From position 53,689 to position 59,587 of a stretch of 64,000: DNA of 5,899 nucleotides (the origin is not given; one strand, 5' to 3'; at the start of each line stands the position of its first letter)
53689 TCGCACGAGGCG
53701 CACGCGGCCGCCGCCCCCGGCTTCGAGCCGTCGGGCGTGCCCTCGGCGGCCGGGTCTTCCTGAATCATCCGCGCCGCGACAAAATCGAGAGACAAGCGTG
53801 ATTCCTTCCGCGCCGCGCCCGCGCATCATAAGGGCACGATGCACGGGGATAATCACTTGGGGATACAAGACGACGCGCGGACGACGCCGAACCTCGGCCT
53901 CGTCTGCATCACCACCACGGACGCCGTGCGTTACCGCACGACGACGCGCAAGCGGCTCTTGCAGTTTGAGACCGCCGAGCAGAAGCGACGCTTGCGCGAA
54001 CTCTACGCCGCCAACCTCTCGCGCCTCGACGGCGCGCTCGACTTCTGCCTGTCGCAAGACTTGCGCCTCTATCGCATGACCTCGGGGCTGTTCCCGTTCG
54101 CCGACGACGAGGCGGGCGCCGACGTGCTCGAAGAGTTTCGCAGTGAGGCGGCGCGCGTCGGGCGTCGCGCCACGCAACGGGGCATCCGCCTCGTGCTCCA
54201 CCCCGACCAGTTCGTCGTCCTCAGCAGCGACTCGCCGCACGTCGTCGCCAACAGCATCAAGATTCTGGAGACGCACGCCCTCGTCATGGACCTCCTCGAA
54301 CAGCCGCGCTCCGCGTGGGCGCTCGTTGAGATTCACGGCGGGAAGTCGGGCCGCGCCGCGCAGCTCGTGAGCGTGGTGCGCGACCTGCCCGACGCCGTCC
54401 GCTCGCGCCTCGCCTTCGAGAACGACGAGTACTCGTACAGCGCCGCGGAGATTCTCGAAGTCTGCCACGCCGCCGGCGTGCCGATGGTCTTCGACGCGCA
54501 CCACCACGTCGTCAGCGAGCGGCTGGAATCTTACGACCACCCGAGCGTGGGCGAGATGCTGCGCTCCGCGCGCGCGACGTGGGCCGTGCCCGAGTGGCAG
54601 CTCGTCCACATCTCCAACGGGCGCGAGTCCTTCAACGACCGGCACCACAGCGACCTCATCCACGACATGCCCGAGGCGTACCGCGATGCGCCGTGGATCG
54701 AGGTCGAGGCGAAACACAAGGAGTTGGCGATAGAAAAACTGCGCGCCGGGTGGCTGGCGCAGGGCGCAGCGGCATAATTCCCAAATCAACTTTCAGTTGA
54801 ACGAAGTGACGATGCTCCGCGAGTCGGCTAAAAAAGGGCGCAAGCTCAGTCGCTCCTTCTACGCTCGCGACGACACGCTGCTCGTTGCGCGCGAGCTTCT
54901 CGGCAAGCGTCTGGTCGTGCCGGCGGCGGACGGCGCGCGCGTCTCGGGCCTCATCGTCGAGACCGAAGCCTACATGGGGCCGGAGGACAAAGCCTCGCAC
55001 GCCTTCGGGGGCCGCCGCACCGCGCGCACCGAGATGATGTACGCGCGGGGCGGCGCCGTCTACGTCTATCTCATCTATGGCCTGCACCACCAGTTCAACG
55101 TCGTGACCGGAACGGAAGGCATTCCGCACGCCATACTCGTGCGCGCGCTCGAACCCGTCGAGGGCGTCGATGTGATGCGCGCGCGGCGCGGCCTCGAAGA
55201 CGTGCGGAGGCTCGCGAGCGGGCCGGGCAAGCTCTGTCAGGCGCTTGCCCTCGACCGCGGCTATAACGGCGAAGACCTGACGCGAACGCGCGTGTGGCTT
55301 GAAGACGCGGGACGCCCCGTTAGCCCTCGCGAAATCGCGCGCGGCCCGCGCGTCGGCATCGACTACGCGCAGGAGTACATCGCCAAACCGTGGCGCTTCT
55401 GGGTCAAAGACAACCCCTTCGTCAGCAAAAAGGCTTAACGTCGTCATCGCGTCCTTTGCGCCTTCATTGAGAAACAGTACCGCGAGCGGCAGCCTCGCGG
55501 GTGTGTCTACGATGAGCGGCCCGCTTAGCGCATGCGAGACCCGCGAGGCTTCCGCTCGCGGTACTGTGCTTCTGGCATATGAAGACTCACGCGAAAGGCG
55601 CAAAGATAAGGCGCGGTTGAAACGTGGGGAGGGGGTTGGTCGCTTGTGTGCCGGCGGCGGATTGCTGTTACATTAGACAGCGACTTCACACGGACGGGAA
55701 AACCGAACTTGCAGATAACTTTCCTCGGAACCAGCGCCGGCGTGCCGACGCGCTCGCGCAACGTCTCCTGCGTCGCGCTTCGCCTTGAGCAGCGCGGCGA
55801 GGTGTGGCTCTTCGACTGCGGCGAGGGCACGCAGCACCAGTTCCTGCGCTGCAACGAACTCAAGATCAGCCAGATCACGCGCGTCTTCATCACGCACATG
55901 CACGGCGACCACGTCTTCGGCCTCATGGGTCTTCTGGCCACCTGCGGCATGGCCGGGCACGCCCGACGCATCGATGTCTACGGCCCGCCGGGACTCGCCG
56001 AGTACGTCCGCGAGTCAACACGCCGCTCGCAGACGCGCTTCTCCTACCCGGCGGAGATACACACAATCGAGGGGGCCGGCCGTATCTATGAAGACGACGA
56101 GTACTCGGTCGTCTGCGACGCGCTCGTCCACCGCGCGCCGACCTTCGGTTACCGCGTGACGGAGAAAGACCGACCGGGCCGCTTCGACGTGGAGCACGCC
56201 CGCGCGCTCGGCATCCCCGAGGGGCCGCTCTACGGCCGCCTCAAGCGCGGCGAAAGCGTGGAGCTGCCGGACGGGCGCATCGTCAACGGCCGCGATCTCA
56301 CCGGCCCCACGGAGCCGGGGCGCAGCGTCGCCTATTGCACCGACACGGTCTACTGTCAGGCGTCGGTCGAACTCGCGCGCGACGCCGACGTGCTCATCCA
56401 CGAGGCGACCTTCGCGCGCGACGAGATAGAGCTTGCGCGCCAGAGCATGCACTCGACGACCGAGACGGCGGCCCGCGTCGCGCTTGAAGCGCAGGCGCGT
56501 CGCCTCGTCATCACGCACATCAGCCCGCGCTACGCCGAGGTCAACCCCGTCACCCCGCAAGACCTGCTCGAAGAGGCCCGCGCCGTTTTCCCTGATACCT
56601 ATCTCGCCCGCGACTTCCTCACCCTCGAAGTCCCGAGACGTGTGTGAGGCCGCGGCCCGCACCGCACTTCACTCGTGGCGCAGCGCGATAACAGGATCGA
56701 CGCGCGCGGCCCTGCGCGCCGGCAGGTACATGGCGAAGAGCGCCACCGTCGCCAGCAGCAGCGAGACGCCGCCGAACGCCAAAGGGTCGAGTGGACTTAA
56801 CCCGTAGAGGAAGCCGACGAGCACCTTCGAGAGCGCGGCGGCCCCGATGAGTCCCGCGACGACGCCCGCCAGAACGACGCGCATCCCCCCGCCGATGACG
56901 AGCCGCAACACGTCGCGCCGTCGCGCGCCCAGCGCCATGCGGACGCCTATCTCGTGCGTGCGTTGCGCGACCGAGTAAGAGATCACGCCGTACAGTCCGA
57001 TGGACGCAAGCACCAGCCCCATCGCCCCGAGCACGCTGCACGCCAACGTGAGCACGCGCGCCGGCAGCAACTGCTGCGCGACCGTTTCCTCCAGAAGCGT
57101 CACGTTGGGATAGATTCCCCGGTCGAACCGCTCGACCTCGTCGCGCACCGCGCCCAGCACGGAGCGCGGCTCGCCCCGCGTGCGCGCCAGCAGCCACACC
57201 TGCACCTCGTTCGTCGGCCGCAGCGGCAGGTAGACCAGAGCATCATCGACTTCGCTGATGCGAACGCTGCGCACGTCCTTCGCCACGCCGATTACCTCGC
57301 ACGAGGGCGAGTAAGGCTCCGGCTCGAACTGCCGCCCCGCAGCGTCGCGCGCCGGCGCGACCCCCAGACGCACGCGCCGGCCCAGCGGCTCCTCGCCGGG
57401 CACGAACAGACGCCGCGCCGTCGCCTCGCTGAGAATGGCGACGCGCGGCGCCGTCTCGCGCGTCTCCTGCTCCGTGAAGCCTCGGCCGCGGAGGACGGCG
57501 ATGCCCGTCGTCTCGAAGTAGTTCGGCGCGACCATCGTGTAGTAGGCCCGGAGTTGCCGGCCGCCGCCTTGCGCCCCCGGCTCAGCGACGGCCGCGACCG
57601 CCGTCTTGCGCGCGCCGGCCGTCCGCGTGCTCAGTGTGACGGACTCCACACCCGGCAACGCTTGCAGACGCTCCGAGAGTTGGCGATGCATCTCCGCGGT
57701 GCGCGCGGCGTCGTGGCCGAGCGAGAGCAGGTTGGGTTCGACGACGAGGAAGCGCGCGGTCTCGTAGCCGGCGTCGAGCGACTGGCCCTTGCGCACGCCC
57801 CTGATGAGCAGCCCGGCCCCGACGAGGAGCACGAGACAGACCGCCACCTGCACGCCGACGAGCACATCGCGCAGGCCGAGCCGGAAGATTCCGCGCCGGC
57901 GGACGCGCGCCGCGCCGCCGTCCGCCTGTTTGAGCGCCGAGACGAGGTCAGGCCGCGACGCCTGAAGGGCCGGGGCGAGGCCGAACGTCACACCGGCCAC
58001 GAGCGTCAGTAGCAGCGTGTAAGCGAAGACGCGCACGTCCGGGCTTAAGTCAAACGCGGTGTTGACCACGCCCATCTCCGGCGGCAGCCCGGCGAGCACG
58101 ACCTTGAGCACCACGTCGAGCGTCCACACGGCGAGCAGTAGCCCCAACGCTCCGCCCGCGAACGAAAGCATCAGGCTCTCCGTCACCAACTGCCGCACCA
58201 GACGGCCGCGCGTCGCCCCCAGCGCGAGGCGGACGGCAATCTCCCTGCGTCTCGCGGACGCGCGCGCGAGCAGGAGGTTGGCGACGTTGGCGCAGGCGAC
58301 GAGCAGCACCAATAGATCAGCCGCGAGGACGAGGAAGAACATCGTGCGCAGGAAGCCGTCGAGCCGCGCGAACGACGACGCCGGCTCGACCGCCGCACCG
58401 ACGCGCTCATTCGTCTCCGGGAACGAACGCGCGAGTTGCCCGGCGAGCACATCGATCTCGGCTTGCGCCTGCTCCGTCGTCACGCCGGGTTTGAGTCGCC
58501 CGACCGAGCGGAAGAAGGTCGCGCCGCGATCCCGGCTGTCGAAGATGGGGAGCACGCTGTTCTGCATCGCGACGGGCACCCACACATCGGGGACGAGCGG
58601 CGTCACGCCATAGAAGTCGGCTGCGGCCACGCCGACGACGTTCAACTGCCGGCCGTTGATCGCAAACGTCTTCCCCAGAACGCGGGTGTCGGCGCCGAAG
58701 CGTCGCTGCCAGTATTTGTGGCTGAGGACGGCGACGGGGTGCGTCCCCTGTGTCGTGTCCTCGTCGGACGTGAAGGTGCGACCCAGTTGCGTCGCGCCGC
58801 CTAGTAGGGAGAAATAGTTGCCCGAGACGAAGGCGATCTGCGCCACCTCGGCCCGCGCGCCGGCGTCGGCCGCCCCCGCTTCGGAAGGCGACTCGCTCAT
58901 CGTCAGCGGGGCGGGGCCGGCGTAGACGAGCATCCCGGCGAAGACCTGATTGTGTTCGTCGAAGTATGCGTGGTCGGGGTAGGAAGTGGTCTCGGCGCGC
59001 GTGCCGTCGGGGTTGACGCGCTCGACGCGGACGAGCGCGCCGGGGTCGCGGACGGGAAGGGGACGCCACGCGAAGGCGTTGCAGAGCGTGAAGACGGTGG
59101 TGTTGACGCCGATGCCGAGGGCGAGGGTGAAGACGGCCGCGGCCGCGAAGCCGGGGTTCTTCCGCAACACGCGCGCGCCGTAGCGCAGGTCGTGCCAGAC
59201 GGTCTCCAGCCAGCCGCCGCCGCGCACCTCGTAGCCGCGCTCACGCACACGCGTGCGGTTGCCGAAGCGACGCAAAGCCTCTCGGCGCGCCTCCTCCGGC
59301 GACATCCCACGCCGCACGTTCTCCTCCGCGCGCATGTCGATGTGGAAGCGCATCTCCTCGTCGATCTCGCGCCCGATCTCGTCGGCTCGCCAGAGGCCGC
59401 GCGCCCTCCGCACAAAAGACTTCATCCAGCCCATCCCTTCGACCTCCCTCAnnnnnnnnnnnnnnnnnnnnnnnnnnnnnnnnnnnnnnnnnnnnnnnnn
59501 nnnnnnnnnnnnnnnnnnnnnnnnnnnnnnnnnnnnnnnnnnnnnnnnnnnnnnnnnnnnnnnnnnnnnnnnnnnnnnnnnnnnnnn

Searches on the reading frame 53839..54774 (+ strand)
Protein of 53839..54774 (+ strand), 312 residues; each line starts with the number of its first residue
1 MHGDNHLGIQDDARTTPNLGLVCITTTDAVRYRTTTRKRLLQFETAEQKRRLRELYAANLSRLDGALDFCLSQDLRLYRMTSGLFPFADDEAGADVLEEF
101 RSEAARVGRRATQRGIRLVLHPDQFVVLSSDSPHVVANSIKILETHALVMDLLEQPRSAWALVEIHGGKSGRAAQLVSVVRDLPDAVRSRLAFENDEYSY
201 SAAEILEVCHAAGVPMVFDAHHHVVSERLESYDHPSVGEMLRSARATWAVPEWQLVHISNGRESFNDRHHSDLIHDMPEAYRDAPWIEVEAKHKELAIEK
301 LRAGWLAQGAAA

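Call 80: search_protein_families(library=pfam, proteins=[window:53839-54774:+], max_evalue=0.00001)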
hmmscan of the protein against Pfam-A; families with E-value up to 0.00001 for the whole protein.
window:53839-54774:+ (312 aa): 1 family
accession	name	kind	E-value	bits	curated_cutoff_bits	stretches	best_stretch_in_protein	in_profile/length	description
PF03851.20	UvdE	-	2.5e-62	211.1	24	1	19-280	1-274/275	UV-endonuclease UvdE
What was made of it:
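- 53839..54777 (+): uvdE (UV damage endonuclease). Context gene, part of the conserved repair-rich neighbourhood. Pfam UvdE 2.5e-62 (call 80).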

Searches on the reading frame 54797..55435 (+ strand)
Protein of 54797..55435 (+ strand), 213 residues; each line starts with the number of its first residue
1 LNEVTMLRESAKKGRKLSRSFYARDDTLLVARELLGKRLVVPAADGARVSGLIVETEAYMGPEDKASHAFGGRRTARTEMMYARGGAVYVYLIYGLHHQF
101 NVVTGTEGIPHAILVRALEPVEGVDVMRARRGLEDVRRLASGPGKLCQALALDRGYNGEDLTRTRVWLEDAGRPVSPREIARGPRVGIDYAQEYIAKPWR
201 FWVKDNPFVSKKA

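Call 80: search_protein_families(library=pfam, proteins=[window:54797-55435:+], max_evalue=0.00001)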
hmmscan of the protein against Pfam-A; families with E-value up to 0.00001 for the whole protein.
window:54797-55435:+ (213 aa): 1 family
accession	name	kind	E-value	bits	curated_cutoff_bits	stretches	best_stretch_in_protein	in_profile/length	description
PF02245.21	Pur_DNA_glyco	-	1.1e-67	227.4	27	1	21-207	2-181/181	Methylpurine-DNA glycosylase (MPG)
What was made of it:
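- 54797..55438 (+): mpg (methylpurine-DNA glycosylase). Context gene. Pfam Pur_DNA_glyco 1.1e-67 (call 80).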

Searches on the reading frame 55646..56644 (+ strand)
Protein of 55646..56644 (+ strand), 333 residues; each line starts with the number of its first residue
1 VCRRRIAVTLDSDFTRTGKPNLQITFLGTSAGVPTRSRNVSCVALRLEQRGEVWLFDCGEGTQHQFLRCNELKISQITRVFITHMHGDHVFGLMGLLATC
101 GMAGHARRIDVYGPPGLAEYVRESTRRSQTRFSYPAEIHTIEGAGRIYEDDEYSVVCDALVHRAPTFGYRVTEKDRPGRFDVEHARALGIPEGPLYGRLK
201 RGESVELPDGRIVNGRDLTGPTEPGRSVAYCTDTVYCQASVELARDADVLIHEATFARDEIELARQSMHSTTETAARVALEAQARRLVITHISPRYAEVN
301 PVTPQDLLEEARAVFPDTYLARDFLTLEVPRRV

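Call 90: search_protein_families(library=pfam, proteins=[window:55646-56644:+], max_evalue=0.00001)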
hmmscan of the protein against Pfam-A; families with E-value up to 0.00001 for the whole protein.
window:55646-56644:+ (333 aa): 2 families
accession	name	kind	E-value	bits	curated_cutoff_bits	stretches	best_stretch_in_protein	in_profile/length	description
PF12706.13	Lactamase_B_2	-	3.6e-23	82.6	27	2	223-292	132-200/200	Beta-lactamase superfamily domain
PF00753.33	Lactamase_B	-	4.1e-11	43.6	22.7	1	40-135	6-97/196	Metallo-beta-lactamase superfamily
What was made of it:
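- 55646..56647 (+): Metallo-beta-lactamase-fold, RNase Z-like hydrolase. Syntenic context gene. Pfam Lactamase_B_2 3.6e-23 (call 90).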

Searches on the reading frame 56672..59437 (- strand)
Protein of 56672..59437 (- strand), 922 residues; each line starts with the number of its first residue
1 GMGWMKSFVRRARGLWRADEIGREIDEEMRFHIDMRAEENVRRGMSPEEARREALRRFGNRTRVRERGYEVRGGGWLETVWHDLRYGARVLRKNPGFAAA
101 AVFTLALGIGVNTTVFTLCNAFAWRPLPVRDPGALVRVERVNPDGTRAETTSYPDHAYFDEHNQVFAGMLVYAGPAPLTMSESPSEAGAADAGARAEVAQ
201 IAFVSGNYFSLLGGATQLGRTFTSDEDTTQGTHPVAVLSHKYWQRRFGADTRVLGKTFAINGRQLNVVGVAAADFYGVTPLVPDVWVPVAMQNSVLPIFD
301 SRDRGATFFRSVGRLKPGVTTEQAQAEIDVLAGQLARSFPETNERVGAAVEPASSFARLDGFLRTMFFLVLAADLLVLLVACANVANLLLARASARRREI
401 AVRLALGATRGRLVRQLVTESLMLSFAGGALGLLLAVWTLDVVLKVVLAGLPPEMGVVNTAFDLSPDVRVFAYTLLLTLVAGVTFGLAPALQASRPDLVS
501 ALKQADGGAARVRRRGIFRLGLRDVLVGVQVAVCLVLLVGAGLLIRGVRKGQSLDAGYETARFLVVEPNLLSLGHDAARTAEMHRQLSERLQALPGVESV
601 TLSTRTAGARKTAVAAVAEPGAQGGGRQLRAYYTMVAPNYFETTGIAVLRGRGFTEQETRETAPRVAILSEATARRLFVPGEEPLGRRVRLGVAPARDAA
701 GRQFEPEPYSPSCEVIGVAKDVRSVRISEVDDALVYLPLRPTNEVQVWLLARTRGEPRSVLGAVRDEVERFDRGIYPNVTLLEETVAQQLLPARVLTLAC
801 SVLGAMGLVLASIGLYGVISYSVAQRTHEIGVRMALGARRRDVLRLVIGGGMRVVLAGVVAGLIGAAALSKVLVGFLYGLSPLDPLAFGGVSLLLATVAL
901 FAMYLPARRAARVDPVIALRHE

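Call 90: search_protein_families(library=pfam, proteins=[window:56672-59437:-], max_evalue=0.00001)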
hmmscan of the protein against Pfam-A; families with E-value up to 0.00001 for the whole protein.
window:56672-59437:- (922 aa): 2 families
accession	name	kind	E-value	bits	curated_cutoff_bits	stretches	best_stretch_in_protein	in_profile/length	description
PF12704.14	MacB_PCD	-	1.2e-36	127.4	27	2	99-329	2-205/207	MacB-like periplasmic core domain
PF02687.27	FtsX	-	3.1e-32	111.6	25.5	2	375-495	5-117/120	FtsX-like permease C-terminal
